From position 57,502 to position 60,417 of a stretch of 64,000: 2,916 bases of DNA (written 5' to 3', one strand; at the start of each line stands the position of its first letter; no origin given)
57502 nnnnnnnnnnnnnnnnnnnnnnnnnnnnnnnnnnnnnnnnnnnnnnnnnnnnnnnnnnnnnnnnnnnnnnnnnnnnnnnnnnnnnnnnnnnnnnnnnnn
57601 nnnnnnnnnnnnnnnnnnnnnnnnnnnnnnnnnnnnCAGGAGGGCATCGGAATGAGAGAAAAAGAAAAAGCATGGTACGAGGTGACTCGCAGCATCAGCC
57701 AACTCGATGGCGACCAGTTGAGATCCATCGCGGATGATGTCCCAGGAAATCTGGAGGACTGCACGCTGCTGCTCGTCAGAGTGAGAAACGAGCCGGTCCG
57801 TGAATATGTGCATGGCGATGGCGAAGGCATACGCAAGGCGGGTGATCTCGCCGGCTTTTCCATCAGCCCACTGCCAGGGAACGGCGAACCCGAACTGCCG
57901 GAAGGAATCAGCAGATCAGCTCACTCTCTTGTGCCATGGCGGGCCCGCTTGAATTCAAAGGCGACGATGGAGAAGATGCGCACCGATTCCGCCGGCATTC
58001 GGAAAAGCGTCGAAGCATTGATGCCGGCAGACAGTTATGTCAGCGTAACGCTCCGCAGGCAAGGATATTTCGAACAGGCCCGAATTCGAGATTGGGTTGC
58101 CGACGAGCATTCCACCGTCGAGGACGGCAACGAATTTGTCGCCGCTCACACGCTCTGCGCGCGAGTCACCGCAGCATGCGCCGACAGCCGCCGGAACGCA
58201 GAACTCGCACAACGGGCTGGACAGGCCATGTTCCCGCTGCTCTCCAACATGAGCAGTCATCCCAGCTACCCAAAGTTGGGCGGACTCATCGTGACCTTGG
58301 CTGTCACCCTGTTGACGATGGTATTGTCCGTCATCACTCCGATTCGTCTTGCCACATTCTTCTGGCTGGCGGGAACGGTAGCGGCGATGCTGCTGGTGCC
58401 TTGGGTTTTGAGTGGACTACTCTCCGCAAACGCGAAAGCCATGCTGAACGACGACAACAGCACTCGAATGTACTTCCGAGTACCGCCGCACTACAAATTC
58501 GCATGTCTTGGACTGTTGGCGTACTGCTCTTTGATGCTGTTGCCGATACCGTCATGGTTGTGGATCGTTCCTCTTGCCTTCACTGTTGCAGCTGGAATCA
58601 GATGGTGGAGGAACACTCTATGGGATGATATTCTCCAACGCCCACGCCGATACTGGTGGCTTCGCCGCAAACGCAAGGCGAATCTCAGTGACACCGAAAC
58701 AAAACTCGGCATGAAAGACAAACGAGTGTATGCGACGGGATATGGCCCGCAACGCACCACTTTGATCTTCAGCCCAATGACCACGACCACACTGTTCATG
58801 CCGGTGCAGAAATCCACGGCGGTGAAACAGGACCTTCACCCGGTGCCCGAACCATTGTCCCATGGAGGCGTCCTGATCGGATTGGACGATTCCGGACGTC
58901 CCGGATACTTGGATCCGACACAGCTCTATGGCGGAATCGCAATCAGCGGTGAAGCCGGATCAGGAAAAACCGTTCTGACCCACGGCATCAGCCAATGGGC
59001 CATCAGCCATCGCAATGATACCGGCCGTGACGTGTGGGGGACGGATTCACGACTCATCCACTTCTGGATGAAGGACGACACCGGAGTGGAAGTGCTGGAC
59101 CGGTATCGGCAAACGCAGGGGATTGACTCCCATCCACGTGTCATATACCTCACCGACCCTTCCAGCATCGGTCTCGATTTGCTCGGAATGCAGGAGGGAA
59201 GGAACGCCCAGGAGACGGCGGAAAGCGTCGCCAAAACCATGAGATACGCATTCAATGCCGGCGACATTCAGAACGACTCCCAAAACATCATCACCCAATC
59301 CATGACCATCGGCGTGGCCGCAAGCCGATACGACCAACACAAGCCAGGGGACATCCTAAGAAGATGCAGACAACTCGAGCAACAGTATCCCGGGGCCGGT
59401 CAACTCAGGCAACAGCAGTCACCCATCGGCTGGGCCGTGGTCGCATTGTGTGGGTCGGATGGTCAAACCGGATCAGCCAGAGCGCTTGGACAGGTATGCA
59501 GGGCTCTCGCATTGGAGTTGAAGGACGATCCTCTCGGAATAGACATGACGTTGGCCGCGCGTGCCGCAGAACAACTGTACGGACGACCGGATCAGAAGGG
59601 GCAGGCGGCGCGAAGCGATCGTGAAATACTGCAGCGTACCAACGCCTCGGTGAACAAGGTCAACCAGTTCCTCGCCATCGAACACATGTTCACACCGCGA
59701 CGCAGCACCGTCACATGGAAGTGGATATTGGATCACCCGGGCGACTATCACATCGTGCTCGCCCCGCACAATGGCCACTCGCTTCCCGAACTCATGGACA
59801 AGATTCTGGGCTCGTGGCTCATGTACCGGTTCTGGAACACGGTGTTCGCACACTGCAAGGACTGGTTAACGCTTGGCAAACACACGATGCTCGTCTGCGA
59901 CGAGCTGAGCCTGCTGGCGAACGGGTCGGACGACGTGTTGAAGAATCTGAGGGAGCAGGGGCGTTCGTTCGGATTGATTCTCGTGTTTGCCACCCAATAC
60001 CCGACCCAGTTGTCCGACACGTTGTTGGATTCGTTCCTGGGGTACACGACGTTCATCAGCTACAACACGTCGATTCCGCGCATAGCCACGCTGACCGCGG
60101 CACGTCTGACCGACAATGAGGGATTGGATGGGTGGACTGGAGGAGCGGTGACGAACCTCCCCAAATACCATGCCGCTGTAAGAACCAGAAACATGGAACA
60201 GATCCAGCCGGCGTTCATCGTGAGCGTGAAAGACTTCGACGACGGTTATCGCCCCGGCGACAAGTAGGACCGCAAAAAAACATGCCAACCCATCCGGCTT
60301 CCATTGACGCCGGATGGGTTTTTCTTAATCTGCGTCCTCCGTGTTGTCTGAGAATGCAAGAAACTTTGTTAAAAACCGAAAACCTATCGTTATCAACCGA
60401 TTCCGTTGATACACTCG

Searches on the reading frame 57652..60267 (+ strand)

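Call 14: search_protein_families(library=phrogs, proteins=[window:57652-60267:+], max_evalue=0.001)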
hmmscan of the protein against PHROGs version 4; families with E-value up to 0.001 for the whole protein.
window:57652-60267:+ (871 aa): 3 families
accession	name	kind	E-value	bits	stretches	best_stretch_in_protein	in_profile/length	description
phrog_5156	-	unknown function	3.5e-08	33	1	701-863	618-773/824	-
phrog_7035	-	unknown function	2.1e-05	24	1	745-794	493-549/969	-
phrog_1358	-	moron, auxiliary metabolic gene and host takeover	0.00016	20.3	1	743-786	705-755/1382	FtsK/SpoIIIE-like protein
